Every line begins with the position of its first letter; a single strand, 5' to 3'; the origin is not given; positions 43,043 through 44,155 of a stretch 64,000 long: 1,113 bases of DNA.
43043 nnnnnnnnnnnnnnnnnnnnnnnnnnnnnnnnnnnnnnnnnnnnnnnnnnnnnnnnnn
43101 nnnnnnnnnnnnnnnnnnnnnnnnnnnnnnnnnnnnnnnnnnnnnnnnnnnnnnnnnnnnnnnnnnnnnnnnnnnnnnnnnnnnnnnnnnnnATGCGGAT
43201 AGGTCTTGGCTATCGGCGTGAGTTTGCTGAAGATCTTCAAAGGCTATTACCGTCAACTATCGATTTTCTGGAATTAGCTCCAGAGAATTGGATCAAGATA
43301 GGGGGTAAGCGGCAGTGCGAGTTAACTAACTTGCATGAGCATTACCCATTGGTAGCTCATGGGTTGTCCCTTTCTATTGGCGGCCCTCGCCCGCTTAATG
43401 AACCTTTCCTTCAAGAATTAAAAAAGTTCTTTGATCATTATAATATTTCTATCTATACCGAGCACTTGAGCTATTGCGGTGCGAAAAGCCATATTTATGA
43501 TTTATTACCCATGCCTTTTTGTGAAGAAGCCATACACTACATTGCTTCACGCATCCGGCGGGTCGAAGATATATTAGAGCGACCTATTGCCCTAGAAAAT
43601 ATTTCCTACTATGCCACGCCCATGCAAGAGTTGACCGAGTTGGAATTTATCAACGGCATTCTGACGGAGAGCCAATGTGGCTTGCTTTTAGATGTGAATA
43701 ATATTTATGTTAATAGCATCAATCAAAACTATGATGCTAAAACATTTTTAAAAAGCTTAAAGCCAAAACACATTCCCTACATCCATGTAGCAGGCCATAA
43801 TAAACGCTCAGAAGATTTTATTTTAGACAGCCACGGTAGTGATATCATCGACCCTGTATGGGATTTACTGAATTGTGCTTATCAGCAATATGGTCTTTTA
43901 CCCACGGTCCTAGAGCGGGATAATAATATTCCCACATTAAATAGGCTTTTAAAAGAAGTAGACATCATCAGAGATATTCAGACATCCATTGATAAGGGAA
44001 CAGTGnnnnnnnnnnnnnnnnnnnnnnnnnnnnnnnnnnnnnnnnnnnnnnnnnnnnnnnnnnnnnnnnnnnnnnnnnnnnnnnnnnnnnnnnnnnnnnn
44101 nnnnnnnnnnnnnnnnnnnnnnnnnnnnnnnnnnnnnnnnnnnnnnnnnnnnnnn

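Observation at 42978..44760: Hvf/bufferin-type MNIO RiPP-like cluster: Cys-repeat precursor, DUF692 enzyme and DUF2063 partner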

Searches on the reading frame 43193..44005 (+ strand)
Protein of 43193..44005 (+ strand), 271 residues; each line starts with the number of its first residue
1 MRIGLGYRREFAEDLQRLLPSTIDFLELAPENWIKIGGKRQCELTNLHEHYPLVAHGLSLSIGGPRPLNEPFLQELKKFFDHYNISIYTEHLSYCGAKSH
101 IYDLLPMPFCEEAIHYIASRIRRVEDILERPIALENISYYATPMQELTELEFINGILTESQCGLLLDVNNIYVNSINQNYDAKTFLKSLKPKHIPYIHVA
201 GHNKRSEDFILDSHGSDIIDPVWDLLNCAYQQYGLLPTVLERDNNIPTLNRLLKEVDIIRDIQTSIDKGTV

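Call 3: search_protein_families(library=pfam, proteins=[window:43193-44005:+], max_evalue=0.01)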
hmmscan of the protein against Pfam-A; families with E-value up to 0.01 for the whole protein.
window:43193-44005:+ (271 aa): 1 family
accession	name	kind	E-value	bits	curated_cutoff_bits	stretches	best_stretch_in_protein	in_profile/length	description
PF05114.20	MbnB_TglH_ChrH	-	9.7e-97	323.8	25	1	3-263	2-262/263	RiPP precursor modification enzyme MbnB/TglH/ChrH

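Call 4: search_protein_families(library=ncbifam, proteins=[window:43193-44005:+], max_evalue=0.01)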
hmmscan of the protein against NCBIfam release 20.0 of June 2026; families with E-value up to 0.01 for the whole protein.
window:43193-44005:+ (271 aa): 5 families
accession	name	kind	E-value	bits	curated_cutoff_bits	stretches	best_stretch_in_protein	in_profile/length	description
NF003818.2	PRK05409.1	equivalog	2.2e-115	384.8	360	1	3-263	2-264/264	HvfB family MNIO-type RiPP peptide maturase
NF050167.1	MNIO_BufB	equivalog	2.3e-75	253.3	310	1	3-258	1-260/262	MNIO family bufferin maturase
NF050151.1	RiPP_MNIO_ApyH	equivalog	1.3e-19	70.5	400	1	2-233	12-249/283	multinuclear non-heme iron-dependent oxidative enzyme ApyH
NF050165.1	MNIO_ChrH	equivalog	6.8e-12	45.1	600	1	49-205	55-214/363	MNIO family chryseobactin maturase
TIGR04159.2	methbact_MbnB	equivalog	9.3e-07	28.6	325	1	21-262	21-258/261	methanobactin biosynthesis protein MbnB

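Call 10: find_related_loci(query=window:43193-44005:+, collection=genome_contigs, flank=4000)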
Query window:43193-44005:+ (271 aa) in genome_contigs; peptide patterns used: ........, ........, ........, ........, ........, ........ (x = any residue, [..] = any of these).
60 stretches matched a pattern; 44 encode a relative of the query (tblastn E <= 1e-3); 44 distinct loci.
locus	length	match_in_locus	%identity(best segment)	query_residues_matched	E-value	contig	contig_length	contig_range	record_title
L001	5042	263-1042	57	4-263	5e-104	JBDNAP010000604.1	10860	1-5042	MAG: Thiogranum sp. isolate SJRS4.bin.3 k97_1089607, whole genome shotgun sequence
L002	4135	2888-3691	54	4-271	5e-103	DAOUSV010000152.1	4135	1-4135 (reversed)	MAG TPA_asm: Piscirickettsiaceae bacterium isolate CSMAG_555 CSMAG_555_k127_1060597_length_4135_cov_12.0000, whole genom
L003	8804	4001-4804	54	4-271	1e-101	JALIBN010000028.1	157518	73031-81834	MAG: Pseudomonadota bacterium isolate MAG-71 FT_SA74731_FT_SPN01265_5_length_157518_cov_11, whole genome shotgun sequenc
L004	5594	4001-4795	54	4-268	4e-101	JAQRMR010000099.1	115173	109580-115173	MAG: Methyloprofundus sp. isolate MAG1 MAG4_99, whole genome shotgun sequence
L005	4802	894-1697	53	4-271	2e-99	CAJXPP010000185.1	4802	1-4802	MAG TPA_asm: uncultured Gammaproteobacteria bacterium isolate SRR3933271_bin.2_MetaBAT_v2.12.1_MAG genome assembly, cont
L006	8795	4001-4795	52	4-268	4e-99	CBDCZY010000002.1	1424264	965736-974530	MAG: Methylococcales bacterium isolate 882889bd-b10d-485d-b87d-ebbccd635181 genome assembly, contig: contig_2, whole gen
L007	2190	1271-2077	52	4-271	9e-103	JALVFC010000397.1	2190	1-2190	MAG: Thiotrichaceae bacterium isolate 134-614_metabat2_scaf2bin.146 134-614_scaffold_55419_c1, whole genome shotgun sequ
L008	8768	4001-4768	57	4-259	6e-98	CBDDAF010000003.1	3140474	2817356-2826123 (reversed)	MAG: Gammaproteobacteria bacterium isolate 2d973ff8-7951-42ef-854c-d078a0e890bc genome assembly, contig: contig_3, whole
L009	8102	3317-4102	55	4-265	1e-97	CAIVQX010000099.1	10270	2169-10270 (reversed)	MAG: uncultured Methylococcaceae bacterium isolate Erken-D9_bin-0517 genome assembly, contig: bin-0517:099/210, whole ge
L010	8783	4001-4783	53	4-263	5e-97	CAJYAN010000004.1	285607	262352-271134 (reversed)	MAG TPA_asm: uncultured Gammaproteobacteria bacterium isolate SRR5242447_bin.8_MetaBAT_v2.12.1_MAG genome assembly, cont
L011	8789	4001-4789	54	4-265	4e-94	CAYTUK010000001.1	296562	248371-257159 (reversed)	MAG TPA_asm: uncultured Thiotrichaceae bacterium isolate SRP128015_co4_64 genome assembly, contig: NODE_5_length_296562_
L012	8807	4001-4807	52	4-271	2e-93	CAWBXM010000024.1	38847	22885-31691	MAG: uncultured Gammaproteobacteria bacterium isolate MFD03551.bin.2.3 genome assembly, contig: contig_103591, whole gen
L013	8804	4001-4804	50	4-271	4e-93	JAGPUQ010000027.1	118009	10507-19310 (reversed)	MAG: Porticoccaceae bacterium isolate 640_Coassembly_bin.1 k141_175999, whole genome shotgun sequence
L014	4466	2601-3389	53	4-265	2e-93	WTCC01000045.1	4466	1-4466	MAG: Gammaproteobacteria bacterium isolate GLR771 c_000000571877, whole genome shotgun sequence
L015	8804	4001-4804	50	4-271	5e-93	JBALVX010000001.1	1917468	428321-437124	MAG: Porticoccaceae bacterium isolate 6NakV-02 NODE_1_length_1917468_cov_349.801702, whole genome shotgun sequence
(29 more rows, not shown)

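Call 14: list_cluster_members(proteins=[P0001, window:43193-44005:+, window:44005-44757:+, window:47198-48853:-])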
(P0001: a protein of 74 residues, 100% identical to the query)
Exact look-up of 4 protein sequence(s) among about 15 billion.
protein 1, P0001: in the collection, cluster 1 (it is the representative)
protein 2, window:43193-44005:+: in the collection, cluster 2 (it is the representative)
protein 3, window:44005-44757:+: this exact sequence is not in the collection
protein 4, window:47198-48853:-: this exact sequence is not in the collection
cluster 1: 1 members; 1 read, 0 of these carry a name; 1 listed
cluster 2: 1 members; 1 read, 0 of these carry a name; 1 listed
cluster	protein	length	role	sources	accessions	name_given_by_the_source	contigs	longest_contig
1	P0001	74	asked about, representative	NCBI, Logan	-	-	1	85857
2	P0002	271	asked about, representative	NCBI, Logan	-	-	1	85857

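Call 15: search_solved_structures(query=window:43193-44005:+, show_alignments=3)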
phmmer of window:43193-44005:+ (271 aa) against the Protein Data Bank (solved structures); distinct sequences matched with E-value up to 0.001: 4.
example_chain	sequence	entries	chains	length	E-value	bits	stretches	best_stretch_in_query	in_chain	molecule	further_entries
3bww_A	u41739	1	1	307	1.9e-70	241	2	3-204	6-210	Protein of unknown function DUF692/COG3220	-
7dz9_B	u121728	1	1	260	3.5e-12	50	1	115-258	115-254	cpMbnB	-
7dz9_A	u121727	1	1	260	3.7e-12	49.9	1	115-258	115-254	MbnB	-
8hci_D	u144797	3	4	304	1.3e-11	48.1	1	105-241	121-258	DUF692 family protein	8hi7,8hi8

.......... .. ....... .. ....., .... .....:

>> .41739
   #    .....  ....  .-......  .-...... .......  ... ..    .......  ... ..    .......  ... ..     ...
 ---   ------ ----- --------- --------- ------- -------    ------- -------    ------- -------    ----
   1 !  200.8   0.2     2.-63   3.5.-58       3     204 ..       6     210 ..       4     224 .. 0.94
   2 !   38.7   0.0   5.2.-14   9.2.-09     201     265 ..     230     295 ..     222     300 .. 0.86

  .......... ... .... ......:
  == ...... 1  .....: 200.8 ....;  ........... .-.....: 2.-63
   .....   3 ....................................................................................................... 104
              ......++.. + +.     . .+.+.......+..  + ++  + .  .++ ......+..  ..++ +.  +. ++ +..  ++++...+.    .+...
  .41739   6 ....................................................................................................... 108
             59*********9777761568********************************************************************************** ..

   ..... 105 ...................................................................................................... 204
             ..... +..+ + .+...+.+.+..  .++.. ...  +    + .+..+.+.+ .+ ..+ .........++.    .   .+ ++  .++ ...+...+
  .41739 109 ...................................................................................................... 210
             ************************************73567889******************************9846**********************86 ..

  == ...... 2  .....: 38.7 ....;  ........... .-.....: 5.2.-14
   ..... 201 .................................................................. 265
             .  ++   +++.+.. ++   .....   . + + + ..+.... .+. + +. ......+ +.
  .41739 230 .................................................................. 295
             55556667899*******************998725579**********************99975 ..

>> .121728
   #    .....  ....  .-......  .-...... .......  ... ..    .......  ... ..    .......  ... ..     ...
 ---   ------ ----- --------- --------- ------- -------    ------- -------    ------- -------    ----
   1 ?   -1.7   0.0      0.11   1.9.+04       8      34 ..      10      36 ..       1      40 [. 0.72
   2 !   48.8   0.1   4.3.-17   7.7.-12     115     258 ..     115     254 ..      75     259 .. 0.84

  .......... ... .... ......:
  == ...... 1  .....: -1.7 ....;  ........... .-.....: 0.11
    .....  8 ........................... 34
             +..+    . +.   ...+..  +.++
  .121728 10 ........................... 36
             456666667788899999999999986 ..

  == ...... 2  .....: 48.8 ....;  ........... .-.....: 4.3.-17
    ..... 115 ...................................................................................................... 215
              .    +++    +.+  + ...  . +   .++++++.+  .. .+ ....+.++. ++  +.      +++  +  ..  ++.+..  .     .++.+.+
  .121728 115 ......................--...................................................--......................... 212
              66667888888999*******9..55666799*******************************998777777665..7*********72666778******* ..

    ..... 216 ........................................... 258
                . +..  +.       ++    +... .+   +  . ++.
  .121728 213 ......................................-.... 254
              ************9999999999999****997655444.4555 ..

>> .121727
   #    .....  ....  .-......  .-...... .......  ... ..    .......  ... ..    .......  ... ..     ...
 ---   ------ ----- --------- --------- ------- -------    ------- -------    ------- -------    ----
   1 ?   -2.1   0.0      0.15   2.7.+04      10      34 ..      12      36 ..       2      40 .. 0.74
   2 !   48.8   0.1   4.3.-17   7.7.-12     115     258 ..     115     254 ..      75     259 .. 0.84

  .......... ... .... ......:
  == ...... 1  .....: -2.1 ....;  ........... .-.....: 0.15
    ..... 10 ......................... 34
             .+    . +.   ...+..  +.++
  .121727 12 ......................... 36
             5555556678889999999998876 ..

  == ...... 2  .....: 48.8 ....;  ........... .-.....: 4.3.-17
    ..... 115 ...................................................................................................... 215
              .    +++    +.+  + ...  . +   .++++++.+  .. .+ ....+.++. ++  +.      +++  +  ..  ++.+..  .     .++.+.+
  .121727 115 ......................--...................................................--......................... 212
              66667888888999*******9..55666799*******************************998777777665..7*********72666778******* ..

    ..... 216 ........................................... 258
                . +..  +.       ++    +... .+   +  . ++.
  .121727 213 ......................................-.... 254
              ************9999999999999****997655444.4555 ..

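Call 58: find_related_loci(query=window:43193-44005:+, collection=metagenome_contigs, flank=2500)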
Query window:43193-44005:+ (271 aa) in metagenome_contigs; peptide patterns used: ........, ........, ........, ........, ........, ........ (x = any residue, [..] = any of these).
112 stretches matched a pattern; 53 encode a relative of the query (tblastn E <= 1e-3); 53 distinct loci.
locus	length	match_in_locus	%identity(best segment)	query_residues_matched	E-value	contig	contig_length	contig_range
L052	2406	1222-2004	57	4-264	1e-111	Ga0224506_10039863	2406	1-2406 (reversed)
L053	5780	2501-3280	57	4-263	1e-102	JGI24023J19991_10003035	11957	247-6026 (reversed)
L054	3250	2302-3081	58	4-263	2e-104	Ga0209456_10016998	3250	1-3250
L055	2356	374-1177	54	4-271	8e-107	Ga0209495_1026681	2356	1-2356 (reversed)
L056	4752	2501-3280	57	4-263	3e-102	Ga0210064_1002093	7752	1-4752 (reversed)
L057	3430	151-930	57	4-263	2e-102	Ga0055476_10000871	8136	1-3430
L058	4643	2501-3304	54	4-271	2e-102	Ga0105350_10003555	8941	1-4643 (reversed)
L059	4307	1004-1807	54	4-271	5e-102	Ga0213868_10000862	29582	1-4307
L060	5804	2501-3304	54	4-271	2e-101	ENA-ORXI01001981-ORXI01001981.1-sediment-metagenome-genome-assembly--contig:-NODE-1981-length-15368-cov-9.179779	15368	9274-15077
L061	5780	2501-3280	57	4-263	2e-101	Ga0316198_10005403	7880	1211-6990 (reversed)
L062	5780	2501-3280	56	4-263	5e-101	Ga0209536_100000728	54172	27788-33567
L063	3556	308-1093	57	4-265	4e-102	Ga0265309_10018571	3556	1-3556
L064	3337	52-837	57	4-265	4e-101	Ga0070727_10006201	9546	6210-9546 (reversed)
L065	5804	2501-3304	52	4-271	2e-99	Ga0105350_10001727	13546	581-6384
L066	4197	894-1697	53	4-271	2e-99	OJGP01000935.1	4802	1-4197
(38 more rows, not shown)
